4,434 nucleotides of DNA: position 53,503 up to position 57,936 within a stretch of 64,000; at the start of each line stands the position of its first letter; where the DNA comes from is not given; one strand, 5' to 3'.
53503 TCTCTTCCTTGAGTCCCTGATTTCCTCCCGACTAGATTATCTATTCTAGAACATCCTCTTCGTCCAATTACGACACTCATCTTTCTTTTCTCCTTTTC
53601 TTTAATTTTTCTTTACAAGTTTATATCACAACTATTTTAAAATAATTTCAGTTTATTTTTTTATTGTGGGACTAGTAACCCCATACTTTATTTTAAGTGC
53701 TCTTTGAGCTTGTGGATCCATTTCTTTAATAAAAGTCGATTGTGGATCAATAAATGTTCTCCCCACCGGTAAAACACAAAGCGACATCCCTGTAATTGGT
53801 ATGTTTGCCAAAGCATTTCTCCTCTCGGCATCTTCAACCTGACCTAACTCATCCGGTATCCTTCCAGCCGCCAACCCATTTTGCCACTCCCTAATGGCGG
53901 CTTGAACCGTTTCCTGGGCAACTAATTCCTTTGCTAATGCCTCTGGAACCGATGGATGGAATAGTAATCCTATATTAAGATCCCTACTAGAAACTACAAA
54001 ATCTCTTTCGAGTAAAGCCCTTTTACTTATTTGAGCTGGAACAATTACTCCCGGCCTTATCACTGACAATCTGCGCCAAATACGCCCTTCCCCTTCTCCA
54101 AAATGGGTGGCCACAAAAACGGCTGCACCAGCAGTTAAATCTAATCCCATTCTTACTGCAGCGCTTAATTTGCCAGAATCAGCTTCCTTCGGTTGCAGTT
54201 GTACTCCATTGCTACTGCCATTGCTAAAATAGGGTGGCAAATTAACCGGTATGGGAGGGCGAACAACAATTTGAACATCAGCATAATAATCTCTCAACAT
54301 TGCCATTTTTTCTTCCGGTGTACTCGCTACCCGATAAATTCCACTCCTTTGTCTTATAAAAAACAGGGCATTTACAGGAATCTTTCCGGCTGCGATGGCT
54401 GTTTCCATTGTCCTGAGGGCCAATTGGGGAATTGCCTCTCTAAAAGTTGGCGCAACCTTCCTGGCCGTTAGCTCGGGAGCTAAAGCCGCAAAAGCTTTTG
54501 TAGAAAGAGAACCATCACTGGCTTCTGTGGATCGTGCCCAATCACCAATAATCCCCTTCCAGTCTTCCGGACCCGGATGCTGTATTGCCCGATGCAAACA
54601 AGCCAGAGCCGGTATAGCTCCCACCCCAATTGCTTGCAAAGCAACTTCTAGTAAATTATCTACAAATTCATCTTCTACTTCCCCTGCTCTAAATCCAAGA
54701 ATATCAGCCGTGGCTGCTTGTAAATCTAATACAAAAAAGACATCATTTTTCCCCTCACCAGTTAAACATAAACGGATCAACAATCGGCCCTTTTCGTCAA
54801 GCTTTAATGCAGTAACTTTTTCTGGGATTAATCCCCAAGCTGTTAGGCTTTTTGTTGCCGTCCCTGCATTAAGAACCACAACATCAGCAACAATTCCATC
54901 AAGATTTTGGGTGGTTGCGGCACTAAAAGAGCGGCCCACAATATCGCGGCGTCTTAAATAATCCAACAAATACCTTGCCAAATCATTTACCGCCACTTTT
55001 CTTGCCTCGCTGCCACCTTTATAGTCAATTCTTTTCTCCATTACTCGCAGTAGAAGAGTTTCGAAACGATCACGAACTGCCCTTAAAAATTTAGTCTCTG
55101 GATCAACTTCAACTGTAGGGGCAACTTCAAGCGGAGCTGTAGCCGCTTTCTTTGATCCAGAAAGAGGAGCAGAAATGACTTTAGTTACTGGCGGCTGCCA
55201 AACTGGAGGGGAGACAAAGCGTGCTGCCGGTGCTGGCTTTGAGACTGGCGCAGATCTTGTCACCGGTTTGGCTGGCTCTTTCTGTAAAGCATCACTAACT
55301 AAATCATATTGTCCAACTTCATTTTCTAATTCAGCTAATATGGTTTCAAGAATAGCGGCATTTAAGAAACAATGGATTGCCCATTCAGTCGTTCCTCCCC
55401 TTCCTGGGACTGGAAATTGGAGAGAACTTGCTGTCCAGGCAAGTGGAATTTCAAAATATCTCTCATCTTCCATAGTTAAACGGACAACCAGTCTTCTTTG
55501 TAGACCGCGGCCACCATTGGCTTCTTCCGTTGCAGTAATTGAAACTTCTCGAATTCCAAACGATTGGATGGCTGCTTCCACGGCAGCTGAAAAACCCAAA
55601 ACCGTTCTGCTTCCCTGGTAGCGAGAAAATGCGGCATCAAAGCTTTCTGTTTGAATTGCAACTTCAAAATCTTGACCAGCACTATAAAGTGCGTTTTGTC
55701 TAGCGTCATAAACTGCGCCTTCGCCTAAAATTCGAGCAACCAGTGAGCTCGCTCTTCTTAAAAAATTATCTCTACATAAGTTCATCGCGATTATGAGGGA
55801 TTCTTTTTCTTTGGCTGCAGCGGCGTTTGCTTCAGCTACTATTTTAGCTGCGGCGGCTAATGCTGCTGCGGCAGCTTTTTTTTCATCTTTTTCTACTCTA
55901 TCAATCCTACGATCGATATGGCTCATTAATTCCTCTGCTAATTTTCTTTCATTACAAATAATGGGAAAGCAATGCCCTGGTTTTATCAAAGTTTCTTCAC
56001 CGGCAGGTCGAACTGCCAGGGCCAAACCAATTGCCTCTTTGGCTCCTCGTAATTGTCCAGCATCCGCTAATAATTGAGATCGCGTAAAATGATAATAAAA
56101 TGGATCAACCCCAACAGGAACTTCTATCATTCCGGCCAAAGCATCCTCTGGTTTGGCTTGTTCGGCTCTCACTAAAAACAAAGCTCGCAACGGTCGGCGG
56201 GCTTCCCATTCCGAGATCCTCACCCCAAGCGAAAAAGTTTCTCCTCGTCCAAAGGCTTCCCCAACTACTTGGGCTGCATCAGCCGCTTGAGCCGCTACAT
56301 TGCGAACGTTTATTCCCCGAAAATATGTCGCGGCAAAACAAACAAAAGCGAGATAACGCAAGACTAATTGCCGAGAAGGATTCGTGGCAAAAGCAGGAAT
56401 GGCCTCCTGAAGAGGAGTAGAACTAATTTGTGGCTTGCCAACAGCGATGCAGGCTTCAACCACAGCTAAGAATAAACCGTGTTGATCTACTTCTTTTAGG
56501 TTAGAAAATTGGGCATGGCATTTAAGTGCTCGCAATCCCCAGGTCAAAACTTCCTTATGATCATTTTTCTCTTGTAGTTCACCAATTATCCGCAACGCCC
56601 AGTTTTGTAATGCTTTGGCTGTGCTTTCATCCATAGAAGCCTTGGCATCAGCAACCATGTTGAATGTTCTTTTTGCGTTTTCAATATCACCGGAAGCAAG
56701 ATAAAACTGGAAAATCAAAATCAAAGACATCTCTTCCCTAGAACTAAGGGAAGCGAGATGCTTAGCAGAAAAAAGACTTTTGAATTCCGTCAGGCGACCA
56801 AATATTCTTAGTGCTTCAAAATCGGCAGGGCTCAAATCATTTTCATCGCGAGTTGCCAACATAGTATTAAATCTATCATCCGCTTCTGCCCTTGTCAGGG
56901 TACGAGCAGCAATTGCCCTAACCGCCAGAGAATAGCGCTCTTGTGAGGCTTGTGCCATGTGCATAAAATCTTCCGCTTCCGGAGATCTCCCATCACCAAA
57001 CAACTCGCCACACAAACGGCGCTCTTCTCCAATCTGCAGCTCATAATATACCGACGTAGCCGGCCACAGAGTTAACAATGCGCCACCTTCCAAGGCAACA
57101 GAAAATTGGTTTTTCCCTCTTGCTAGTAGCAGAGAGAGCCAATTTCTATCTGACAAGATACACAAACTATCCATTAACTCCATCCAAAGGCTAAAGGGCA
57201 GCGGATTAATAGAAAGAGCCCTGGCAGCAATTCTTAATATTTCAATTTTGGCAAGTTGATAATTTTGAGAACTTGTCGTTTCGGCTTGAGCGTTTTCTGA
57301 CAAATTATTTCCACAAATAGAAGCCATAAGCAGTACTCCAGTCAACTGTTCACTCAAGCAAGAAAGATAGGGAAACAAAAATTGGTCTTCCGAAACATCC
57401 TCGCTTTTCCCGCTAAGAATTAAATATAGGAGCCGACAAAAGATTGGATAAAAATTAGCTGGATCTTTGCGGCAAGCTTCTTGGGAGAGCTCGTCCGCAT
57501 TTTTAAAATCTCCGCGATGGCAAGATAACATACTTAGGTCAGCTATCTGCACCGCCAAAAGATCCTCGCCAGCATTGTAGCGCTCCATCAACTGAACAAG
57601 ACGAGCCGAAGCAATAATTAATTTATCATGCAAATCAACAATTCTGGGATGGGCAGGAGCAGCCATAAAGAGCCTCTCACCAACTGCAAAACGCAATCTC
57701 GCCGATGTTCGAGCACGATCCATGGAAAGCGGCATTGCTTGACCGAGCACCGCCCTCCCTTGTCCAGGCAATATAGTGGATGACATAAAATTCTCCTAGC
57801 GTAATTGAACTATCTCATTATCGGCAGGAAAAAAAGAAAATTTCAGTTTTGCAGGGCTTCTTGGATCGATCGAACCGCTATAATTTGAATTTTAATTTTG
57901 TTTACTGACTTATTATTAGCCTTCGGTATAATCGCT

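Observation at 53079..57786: Orphan two-gene module (1377-aa + 167-aa proteins) appended to clpC-radA: the best candidate in this window for an undescribed system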

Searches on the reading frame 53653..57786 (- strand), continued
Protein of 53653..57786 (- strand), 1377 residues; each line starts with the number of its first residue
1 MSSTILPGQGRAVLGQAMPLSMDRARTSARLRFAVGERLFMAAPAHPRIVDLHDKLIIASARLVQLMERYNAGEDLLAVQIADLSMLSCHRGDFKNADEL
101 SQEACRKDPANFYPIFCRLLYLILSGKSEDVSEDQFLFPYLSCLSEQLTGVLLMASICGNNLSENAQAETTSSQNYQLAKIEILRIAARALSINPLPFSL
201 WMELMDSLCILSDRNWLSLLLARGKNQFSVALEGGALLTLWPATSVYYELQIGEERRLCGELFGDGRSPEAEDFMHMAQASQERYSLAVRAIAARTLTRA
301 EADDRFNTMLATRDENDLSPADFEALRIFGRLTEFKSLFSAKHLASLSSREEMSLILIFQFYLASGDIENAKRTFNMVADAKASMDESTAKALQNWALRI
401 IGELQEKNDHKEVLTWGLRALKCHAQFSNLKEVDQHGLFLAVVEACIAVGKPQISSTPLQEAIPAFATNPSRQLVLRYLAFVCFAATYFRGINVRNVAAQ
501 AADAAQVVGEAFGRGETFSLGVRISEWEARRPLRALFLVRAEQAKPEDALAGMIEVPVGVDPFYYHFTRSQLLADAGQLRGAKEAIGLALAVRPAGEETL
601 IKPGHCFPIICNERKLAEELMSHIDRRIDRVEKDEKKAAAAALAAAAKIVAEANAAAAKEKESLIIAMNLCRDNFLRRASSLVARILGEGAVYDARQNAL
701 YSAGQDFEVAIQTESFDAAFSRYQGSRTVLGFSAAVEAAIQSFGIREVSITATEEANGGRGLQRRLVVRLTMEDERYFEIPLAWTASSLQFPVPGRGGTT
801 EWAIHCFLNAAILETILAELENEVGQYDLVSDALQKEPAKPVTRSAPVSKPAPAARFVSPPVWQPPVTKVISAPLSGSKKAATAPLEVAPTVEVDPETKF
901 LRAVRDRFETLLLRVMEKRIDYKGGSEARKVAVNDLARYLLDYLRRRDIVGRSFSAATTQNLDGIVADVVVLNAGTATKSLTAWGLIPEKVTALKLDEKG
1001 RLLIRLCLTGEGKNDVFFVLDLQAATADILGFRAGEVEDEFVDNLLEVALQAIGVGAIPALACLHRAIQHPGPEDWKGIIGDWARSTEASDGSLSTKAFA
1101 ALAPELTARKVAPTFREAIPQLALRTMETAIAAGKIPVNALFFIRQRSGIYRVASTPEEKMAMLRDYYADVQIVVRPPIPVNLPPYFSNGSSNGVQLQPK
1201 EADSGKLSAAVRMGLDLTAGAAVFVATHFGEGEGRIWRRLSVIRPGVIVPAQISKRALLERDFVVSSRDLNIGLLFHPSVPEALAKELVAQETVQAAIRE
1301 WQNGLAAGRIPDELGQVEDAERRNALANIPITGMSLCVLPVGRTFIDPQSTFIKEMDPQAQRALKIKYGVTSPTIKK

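Call 67: fold_search(model_id=the predicted structure, library=pdb)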
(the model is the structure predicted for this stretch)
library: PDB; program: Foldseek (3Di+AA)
matches with E <= 10: 370; with E <= 0.001: 0
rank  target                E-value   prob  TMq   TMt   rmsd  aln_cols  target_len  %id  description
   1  6een_A                1.8e-02  0.96  0.12  0.29  12.5       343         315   17  Crystal structure of a designer Pentatrico Peptide RNA binding protein, bound to a complex RNA target and featuring an (released 2019-08-21)
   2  6een_C                2.4e-02  0.94  0.12  0.28  12.5       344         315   16  Crystal structure of a designer Pentatrico Peptide RNA binding protein, bound to a complex RNA target and featuring an (released 2019-08-21)
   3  5orq_A                2.4e-02  0.90  0.11  0.24  19.2       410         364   14  Crystal structure of designed cPPR-Telo1 in complex with ssDNA (released 2018-06-20)
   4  5i9g_C                3.9e-02  0.89  0.13  0.26  15.9       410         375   16  Crystal structure of designed pentatricopeptide repeat protein dPPR-U8C2 in complex with its target RNA U8C2 (released 2016-04-27)
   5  6een_D                4.2e-02  0.95  0.13  0.31  15.2       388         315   15  Crystal structure of a designer Pentatrico Peptide RNA binding protein, bound to a complex RNA target and featuring an (released 2019-08-21)
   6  9evs_1u               7.2e-02  0.63  0.10  0.15  35.0       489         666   12  Structure of the flowering plant mitoribosome with P-site tRNA (released 2025-09-03)
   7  8c6j_S                8.2e-02  0.33  0.09  0.14  38.6       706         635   11  Human spliceosomal PM5 C* complex (released 2023-07-12)
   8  5orm                  1.0e-01  0.84  0.12  0.28  21.1       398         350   13  Crystal structure of designed cPPR-Telo1 (released 2018-06-20)
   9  9gyt_1v               1.1e-01  0.84  0.12  0.24  11.8       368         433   12  High resolution structure of B. oleracea mitoribosome (released 2025-10-15)
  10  5nnr_A                1.8e-01  0.38  0.11  0.17  22.5       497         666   14  Structure of Naa15/Naa10 bound to HypK-THB (released 2017-06-14)
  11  5nnr_D                2.1e-01  0.41  0.11  0.17  22.0       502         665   16  Structure of Naa15/Naa10 bound to HypK-THB (released 2017-06-14)
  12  9gyt_l                2.3e-01  0.63  0.13  0.25  20.2       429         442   12  High resolution structure of B. oleracea mitoribosome (released 2025-10-15)
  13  4m57                  2.5e-01  0.33  0.12  0.16  23.1       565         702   13  Crystal structure of the pentatricopeptide repeat protein PPR10 from maize (released 2013-10-30)
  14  3q15_B                2.6e-01  0.77  0.09  0.25  15.1       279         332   15  Crystal Structure of RapH complexed with Spo0F (released 2011-02-23)
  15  9gyt_1u               2.6e-01  0.23  0.10  0.14  24.1       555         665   14  High resolution structure of B. oleracea mitoribosome (released 2025-10-15)
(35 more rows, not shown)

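Call 78: search_protein_families(library=pfam, proteins=[L083:7786-8778:+], max_evalue=0.1)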
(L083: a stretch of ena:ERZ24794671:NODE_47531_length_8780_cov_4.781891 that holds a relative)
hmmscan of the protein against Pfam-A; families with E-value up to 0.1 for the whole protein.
L083:7786-8778:+ (331 aa): 1 family
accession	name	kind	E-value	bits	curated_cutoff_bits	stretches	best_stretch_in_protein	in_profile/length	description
PF09268.16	Clathrin-link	-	0.095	12.5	21.2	0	65-73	12-20/24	Clathrin, heavy-chain linker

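Call 85: search_protein_families(library=phrogs, proteins=[window:53653-57786:-, P0005], max_evalue=0.1)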
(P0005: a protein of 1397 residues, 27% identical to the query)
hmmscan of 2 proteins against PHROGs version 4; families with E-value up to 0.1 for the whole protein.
window:53653-57786:- (1377 aa): 0 families

P0005 (1397 aa): 0 families

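Call 112: fold_search(model_id=the predicted structure, library=viral)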
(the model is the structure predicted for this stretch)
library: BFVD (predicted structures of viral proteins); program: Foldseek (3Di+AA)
matches with E <= 10: 424; with E <= 0.001: 0
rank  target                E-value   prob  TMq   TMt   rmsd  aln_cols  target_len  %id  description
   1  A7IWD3                9.5e-03  0.33  0.06  0.06  42.0       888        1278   12  Uncharacterized protein B258R [Paramecium bursaria Chlorella virus NY2A]
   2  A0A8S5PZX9            1.1e-02  0.98  0.12  0.20  36.2       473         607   11  Serine-pyruvate aminotransferase [Siphoviridae sp. ctOCb13]
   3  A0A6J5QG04            4.3e-02  0.10  0.06  0.07  40.6      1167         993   12  Bacteriophage lambda, GpH, tail tape measure, N-terminal [uncultured Caudovirales phage]
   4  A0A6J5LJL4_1          6.3e-02  0.11  0.06  0.06  35.7      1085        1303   11  LT_GEWL domain containing protein [uncultured Caudovirales phage]
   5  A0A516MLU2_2          6.9e-02  0.06  0.06  0.06  48.8      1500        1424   11  (no name in the UniProt tables at hand)
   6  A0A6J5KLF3            8.6e-02  0.10  0.07  0.08  44.9      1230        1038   11  Uncharacterized protein [uncultured Caudovirales phage]
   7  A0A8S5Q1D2            9.0e-02  0.41  0.09  0.14  33.9       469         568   11  Response regulator protein [Siphoviridae sp. ctOCb13]
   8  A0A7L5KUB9            1.0e-01  0.25  0.05  0.13  42.0       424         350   12  (no name in the UniProt tables at hand)
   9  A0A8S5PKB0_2          1.3e-01  0.08  0.05  0.06  56.3      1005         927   11  Nuclear pore complex protein [Siphoviridae sp. ctL0q1]
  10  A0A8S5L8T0            1.5e-01  0.10  0.08  0.09  46.5      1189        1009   11  Tail tape measure protein [Myoviridae sp. ctuYn2]
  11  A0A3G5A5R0            1.7e-01  0.25  0.05  0.12  33.0       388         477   12  Uncharacterized protein [Harvfovirus sp.]
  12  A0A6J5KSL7            2.1e-01  0.25  0.04  0.14  19.1       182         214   13  Essential recombination function protein [uncultured Caudovirales phage]
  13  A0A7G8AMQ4            2.2e-01  0.11  0.07  0.10  35.8       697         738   12  (no name in the UniProt tables at hand)
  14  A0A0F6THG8            2.4e-01  0.41  0.04  0.27  16.9       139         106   12  Uncharacterized protein [Sinorhizobium phage phiM9]
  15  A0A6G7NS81            2.5e-01  0.12  0.04  0.03  48.9       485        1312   10  Glycoprotein [Scaphoideus titanus bunya-like virus 1]
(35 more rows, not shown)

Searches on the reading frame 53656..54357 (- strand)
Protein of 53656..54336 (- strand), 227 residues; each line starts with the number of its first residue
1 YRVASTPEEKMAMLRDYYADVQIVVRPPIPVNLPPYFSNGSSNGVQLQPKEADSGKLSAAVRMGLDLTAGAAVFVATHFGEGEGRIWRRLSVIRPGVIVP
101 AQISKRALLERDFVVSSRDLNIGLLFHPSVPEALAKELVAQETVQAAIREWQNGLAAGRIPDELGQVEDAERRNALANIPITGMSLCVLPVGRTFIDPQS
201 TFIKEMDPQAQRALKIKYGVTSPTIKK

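Call 26: find_related_loci(query=A2, collection=metagenome_contigs, flank=10000)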
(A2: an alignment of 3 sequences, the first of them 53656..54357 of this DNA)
Query A2 (234 aa) in metagenome_contigs; peptide patterns used: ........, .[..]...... (x = any residue, [..] = any of these).
87 stretches matched a pattern, but none encodes a relative of the query by tblastn (E <= 1e-3).

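Call 66: search_protein_families(library=pfam, max_evalue=10, proteins=[window:53656-54336:-])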
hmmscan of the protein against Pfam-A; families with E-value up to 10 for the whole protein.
seq(227 aa): 0 families

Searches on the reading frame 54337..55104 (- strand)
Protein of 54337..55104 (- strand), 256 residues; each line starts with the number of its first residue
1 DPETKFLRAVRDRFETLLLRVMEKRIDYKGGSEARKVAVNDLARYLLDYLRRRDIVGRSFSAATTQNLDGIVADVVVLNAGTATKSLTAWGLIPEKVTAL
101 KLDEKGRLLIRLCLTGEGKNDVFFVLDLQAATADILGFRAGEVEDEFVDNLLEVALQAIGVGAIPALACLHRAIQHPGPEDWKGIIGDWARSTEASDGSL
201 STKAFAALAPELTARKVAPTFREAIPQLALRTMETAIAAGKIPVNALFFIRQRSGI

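Call 66: search_protein_families(library=pfam, max_evalue=10, proteins=[window:54337-55104:-])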
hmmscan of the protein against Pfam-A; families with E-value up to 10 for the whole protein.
seq(256 aa): 1 family
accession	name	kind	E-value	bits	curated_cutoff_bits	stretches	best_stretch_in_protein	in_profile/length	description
PF01293.25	PEPCK_ATP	-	0.26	10.4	26.5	1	60-141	121-202/465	Phosphoenolpyruvate carboxykinase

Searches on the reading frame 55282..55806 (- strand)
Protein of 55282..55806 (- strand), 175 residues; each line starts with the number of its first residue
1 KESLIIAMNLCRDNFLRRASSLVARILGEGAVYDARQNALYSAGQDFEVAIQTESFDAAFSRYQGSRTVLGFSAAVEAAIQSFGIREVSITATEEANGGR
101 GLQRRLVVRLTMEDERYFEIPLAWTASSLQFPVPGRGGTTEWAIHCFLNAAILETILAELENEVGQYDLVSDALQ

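Call 66: search_protein_families(library=pfam, max_evalue=10, proteins=[window:55282-55806:-])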
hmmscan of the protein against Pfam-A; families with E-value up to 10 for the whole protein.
seq(175 aa): 0 families
